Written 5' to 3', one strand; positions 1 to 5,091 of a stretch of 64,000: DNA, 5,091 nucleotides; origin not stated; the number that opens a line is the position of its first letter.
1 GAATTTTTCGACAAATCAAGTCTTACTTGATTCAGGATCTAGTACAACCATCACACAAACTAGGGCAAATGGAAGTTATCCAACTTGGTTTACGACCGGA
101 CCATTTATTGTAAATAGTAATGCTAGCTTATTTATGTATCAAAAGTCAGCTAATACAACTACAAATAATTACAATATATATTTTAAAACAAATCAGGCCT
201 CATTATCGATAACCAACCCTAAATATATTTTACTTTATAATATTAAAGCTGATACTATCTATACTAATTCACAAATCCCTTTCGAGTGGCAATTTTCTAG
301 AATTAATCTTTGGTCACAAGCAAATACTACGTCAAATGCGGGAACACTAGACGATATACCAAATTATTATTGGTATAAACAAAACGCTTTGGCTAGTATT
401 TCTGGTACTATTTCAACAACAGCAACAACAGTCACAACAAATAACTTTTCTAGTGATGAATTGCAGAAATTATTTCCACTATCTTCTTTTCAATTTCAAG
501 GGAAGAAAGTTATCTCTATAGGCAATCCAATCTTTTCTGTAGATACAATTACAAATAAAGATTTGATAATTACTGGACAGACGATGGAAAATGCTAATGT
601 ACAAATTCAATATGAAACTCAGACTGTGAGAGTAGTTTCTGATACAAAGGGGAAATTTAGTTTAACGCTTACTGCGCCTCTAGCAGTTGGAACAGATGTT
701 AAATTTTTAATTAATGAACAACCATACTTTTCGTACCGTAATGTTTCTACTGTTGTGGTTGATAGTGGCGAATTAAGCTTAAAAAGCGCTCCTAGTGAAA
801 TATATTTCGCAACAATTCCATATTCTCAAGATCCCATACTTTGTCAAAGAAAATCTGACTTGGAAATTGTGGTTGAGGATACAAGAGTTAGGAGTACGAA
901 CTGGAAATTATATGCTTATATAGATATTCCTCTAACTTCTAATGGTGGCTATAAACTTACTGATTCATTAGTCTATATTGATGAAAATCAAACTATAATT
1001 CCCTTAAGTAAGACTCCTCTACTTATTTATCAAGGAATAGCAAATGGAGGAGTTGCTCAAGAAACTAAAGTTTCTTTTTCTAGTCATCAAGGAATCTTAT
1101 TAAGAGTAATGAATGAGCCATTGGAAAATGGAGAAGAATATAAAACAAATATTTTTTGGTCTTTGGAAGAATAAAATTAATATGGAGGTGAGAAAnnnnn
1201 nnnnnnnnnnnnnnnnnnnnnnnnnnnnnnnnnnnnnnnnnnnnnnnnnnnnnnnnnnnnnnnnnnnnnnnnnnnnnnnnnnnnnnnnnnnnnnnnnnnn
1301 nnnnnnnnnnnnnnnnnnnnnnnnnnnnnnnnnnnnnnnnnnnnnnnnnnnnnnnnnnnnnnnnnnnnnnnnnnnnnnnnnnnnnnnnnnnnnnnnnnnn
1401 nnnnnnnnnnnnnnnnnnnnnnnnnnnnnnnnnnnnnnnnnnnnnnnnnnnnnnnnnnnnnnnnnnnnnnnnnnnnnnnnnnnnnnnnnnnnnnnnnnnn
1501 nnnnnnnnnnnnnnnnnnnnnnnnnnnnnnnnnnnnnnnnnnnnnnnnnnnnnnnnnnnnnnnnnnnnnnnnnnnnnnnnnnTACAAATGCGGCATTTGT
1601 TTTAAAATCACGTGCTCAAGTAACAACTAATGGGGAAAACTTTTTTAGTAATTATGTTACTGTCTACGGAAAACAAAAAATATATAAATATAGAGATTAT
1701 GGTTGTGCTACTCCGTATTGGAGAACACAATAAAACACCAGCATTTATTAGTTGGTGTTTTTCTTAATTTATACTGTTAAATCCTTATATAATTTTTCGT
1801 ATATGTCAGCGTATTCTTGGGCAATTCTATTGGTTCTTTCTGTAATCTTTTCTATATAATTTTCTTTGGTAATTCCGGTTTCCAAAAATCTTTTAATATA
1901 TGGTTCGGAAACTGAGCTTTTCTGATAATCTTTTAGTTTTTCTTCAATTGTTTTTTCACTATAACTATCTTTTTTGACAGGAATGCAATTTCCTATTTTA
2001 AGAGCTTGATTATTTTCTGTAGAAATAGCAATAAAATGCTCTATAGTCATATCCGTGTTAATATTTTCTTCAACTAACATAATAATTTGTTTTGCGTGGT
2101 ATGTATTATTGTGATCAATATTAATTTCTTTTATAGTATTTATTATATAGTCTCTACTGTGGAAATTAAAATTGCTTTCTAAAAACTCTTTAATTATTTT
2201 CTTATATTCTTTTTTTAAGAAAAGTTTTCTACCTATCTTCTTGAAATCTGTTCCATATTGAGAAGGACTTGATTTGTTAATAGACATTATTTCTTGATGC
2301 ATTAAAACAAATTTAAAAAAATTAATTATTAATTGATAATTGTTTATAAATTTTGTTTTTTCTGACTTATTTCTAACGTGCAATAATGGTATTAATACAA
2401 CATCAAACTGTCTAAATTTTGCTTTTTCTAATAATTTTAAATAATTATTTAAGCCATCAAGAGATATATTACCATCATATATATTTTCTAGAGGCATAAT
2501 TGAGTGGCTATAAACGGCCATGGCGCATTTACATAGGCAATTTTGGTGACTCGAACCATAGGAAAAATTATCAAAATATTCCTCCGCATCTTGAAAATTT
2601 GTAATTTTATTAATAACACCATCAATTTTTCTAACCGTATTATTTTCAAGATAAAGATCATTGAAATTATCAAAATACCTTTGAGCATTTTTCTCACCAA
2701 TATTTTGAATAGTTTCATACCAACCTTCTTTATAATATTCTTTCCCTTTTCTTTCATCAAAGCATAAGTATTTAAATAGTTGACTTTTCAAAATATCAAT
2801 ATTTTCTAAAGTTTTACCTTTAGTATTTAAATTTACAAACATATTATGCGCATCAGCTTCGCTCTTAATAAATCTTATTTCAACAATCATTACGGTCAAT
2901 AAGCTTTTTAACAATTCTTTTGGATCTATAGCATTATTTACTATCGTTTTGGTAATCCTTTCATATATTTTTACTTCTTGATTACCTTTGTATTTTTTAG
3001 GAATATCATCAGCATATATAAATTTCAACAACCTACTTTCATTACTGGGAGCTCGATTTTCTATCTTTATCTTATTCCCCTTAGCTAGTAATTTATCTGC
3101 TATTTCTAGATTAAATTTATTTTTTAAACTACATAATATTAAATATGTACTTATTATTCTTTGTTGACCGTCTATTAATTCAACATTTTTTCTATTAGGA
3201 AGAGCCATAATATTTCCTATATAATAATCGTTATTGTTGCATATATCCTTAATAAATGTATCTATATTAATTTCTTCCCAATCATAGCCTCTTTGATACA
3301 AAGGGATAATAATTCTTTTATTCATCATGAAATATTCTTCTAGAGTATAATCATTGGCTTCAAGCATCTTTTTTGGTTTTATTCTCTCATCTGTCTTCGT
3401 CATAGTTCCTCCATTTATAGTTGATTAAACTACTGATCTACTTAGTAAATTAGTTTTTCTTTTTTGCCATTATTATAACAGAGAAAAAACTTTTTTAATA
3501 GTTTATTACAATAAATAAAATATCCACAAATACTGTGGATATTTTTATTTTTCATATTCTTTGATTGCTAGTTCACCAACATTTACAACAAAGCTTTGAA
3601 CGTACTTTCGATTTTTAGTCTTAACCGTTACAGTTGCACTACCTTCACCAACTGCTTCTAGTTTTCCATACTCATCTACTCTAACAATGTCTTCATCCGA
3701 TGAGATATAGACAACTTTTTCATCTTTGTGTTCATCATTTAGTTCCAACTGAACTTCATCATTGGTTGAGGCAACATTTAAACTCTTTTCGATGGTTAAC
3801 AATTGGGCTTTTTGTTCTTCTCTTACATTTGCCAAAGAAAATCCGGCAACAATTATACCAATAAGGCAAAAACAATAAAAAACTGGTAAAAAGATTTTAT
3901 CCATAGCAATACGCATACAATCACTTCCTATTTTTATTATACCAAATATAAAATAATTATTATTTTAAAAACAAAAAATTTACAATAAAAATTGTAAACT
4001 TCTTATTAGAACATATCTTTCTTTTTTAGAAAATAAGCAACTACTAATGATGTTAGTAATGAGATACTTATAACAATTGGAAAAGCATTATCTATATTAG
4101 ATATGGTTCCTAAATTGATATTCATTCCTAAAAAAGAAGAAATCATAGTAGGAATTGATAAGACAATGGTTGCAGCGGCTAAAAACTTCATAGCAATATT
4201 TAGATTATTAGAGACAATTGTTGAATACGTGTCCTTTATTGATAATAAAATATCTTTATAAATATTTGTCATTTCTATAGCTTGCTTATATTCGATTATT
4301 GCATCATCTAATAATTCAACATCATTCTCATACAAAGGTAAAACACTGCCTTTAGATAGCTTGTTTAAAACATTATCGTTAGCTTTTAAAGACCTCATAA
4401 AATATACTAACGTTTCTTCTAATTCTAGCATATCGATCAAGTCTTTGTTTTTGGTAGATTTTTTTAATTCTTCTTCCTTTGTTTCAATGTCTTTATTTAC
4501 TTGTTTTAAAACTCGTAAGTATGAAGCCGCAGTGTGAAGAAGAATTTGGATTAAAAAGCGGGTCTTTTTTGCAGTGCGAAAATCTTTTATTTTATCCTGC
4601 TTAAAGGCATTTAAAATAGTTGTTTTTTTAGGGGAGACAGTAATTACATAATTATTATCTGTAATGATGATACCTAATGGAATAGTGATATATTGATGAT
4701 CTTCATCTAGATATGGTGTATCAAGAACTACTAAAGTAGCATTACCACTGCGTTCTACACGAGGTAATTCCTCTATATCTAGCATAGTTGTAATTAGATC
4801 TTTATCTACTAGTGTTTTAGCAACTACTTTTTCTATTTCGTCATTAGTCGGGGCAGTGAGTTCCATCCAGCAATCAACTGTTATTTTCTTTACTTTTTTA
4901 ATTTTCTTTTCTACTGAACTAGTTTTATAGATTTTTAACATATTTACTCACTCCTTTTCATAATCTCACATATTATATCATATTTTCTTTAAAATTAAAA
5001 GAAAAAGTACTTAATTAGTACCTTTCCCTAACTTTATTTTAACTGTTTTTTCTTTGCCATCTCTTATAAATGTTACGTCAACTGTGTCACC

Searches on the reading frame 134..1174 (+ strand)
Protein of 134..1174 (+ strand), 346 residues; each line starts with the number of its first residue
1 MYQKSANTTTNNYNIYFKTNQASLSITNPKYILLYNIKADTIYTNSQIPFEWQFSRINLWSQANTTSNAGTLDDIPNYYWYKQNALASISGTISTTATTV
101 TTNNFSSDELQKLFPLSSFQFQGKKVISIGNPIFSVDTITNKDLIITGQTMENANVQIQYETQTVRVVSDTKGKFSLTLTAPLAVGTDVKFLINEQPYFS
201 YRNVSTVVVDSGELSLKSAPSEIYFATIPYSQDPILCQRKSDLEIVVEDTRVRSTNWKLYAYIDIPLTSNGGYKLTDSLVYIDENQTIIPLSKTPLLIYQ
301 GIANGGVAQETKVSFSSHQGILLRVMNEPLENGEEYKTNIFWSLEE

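Call 22: search_protein_families(library=pfam, proteins=[window:134-1174:+], max_evalue=0.01)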
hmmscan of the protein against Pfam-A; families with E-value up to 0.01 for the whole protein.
window:134-1174:+ (346 aa): 2 families
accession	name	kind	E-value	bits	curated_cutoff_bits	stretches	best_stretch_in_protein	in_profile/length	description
PF17936.7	Big_6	-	2.7e-05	24.7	27.6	1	136-190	7-63/83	Bacterial Ig domain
PF13731.11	WxL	-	0.00018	22.1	25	0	212-345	45-211/214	WxL domain surface cell wall-binding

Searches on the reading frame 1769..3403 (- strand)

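Call 22: search_protein_families(library=pfam, proteins=[window:1769-3403:-], max_evalue=0.01)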
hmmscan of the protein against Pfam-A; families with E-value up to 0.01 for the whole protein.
window:1769-3403:- (544 aa): 1 family
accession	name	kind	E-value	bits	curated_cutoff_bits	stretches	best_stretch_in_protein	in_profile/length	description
PF03235.19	GmrSD_N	-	1.3e-29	104.2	33.2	1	22-210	2-199/199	GmrSD restriction endonuclease, N-terminal domain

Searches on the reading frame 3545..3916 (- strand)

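Call 22: search_protein_families(library=pfam, proteins=[window:3545-3916:-], max_evalue=0.01)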
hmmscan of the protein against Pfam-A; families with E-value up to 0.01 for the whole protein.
window:3545-3916:- (123 aa): 1 family
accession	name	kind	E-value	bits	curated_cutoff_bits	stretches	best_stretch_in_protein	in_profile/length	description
PF02368.24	Big_2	-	2.8e-07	30.8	22.8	1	44-102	12-70/79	Bacterial Ig-like domain (group 2)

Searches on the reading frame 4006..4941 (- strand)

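Call 22: search_protein_families(library=pfam, proteins=[window:4006-4941:-], max_evalue=0.01)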
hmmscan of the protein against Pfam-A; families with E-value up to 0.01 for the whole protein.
window:4006-4941:- (311 aa): 1 family
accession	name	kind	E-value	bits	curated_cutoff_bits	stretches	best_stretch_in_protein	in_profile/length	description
PF01544.23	CorA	-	6.8e-45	154.1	27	1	24-307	5-292/292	CorA-like Mg2+ transporter protein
